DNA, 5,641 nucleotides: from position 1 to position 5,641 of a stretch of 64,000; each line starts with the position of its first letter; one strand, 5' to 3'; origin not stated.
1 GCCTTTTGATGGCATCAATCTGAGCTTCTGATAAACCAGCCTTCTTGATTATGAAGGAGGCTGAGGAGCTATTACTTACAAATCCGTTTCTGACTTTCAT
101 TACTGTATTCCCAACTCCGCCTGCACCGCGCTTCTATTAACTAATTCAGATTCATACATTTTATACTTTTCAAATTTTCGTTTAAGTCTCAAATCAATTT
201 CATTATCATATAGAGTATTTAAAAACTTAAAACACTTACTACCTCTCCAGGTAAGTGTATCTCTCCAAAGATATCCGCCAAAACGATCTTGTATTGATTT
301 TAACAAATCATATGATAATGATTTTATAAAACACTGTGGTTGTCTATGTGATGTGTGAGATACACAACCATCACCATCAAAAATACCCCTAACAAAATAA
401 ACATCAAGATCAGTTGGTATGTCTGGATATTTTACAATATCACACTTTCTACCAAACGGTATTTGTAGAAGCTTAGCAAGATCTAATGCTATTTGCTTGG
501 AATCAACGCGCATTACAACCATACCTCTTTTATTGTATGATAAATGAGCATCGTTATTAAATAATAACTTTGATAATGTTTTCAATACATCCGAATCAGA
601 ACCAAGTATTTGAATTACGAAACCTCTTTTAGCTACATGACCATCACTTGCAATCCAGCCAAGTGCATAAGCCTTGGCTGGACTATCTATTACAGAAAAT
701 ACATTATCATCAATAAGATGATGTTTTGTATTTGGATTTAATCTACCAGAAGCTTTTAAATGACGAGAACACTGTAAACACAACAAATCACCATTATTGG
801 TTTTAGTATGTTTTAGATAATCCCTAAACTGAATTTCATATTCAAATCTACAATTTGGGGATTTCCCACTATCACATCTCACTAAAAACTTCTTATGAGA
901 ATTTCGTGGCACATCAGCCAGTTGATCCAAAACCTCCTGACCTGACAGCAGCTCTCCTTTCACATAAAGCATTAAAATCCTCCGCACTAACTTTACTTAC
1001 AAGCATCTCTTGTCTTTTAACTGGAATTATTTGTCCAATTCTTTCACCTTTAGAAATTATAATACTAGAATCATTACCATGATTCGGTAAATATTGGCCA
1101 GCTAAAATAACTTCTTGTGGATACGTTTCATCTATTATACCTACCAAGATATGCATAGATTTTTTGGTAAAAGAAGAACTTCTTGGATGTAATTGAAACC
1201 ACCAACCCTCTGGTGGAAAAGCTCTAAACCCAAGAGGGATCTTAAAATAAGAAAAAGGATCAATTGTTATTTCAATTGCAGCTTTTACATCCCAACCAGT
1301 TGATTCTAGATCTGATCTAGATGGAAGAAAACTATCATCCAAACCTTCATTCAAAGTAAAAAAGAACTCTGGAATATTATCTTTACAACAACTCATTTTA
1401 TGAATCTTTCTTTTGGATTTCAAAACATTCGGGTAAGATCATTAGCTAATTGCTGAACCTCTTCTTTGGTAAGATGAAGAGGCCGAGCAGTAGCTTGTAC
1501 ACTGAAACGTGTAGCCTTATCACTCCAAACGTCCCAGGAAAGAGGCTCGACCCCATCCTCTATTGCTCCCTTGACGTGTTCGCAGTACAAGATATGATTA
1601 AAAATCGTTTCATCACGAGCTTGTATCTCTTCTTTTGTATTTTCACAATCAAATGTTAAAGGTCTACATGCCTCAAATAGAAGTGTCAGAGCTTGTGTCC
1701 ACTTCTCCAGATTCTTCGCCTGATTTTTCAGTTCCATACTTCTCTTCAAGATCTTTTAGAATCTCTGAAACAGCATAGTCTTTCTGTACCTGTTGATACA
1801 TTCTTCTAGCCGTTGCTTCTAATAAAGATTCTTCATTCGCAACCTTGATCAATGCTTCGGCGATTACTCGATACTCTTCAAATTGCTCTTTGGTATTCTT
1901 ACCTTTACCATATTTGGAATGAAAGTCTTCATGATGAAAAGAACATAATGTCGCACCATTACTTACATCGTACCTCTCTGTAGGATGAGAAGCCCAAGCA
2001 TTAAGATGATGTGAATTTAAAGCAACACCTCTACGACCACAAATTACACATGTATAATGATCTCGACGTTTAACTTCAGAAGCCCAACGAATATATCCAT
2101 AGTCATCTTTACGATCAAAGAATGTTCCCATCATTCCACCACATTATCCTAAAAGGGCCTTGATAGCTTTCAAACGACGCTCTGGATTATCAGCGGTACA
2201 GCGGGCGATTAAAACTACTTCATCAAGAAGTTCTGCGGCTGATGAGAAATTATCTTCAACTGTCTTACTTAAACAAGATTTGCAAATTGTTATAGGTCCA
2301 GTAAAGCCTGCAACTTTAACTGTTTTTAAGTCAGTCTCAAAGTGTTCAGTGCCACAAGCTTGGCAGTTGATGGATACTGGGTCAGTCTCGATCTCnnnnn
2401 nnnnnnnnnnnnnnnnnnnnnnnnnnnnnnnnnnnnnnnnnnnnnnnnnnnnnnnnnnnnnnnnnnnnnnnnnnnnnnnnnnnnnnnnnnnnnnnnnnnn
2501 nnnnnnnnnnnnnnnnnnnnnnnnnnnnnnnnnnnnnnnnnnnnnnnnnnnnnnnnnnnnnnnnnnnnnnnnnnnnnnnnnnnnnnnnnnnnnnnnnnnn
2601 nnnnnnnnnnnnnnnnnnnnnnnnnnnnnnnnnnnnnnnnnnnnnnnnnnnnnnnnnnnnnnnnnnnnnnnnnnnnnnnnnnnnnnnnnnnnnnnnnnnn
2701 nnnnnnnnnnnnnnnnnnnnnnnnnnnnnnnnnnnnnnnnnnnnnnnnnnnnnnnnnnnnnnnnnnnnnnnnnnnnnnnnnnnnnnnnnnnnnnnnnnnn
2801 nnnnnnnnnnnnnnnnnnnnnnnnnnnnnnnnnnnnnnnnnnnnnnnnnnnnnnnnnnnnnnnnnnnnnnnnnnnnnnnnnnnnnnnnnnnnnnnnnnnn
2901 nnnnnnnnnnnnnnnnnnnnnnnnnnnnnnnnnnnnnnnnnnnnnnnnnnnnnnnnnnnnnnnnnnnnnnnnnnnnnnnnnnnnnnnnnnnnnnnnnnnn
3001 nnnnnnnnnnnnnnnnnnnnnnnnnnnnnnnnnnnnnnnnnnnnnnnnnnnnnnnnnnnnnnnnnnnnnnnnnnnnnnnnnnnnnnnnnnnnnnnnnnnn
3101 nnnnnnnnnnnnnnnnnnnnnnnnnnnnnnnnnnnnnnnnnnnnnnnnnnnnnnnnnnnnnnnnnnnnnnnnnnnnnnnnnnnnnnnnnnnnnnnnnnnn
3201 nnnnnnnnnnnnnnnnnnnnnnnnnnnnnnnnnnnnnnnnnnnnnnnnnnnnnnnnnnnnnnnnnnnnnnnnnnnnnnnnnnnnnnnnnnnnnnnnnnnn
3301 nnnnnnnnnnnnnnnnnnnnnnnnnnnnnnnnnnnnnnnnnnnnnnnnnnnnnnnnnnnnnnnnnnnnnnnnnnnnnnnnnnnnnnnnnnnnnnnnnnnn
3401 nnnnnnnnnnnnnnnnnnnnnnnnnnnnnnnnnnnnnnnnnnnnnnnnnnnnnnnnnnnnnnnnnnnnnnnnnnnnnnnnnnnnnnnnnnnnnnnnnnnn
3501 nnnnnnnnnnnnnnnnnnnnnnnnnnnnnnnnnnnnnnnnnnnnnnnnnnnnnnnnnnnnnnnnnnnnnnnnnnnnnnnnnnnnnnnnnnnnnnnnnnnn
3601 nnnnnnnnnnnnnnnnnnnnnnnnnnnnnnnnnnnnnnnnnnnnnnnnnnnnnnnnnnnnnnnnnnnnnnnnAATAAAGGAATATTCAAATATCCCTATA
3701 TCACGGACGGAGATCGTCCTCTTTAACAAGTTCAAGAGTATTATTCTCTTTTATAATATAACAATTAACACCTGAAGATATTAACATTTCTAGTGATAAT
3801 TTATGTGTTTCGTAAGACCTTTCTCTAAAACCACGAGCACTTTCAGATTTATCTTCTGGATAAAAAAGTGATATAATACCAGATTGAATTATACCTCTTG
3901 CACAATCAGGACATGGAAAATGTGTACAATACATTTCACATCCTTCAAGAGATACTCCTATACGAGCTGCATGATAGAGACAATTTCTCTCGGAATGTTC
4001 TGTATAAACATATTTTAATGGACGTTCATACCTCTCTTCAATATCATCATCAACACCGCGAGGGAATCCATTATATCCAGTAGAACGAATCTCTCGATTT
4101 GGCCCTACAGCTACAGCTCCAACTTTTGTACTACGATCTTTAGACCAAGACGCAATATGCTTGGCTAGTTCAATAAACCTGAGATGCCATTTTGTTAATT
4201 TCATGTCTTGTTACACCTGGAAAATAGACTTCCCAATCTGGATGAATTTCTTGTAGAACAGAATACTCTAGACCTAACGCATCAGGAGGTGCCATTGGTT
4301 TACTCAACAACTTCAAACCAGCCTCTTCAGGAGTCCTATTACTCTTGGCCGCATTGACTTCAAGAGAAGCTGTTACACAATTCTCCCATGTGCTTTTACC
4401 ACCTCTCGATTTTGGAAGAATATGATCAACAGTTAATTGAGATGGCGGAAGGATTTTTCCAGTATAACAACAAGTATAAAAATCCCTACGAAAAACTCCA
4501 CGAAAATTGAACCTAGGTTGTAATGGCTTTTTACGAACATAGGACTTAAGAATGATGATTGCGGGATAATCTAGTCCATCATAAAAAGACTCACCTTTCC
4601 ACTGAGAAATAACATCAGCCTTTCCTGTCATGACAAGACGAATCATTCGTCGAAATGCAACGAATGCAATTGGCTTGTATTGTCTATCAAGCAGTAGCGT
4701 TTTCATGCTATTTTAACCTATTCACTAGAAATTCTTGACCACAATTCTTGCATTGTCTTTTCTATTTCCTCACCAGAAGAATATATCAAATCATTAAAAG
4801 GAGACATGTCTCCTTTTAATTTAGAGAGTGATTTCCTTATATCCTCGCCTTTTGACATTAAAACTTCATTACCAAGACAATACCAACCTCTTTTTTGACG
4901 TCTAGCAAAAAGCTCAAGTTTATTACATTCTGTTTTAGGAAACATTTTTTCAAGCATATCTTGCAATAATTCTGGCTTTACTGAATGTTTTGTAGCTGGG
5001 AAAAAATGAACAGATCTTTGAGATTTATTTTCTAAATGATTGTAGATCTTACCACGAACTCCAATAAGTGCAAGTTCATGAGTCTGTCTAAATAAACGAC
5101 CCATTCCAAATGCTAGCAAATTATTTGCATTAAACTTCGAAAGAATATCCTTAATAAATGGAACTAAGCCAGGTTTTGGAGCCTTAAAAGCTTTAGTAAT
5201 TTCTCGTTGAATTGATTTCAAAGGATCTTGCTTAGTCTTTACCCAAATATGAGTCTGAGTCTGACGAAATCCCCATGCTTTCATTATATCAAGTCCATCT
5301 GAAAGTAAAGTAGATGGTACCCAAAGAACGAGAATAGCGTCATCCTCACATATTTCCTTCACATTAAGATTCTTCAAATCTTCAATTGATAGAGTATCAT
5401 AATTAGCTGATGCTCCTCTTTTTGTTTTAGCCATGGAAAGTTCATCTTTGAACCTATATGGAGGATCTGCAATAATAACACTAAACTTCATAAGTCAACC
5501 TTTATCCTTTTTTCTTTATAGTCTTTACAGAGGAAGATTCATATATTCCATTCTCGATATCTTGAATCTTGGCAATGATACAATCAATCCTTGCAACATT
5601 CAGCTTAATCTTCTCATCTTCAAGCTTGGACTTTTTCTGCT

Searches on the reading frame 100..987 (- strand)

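Call 66: search_protein_families(library=pfam, proteins=[window:100-987:-], max_evalue=0.001)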
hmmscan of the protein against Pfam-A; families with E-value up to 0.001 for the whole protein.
window:100-987:- (295 aa): 1 family
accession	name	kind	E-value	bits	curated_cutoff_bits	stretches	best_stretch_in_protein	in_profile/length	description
PF14528.11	LAGLIDADG_3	-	1.8e-08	34.9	22.5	1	195-234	3-41/82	LAGLIDADG-like domain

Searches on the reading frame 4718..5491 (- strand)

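Call 66: search_protein_families(library=pfam, proteins=[window:4718-5491:-], max_evalue=0.001)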
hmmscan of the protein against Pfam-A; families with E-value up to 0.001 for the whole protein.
window:4718-5491:- (257 aa): 1 family
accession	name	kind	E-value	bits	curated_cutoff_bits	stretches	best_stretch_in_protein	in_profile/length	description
PF05063.20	MT-A70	-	6.9e-30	104.7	23.9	2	3-106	1-99/172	MT-A70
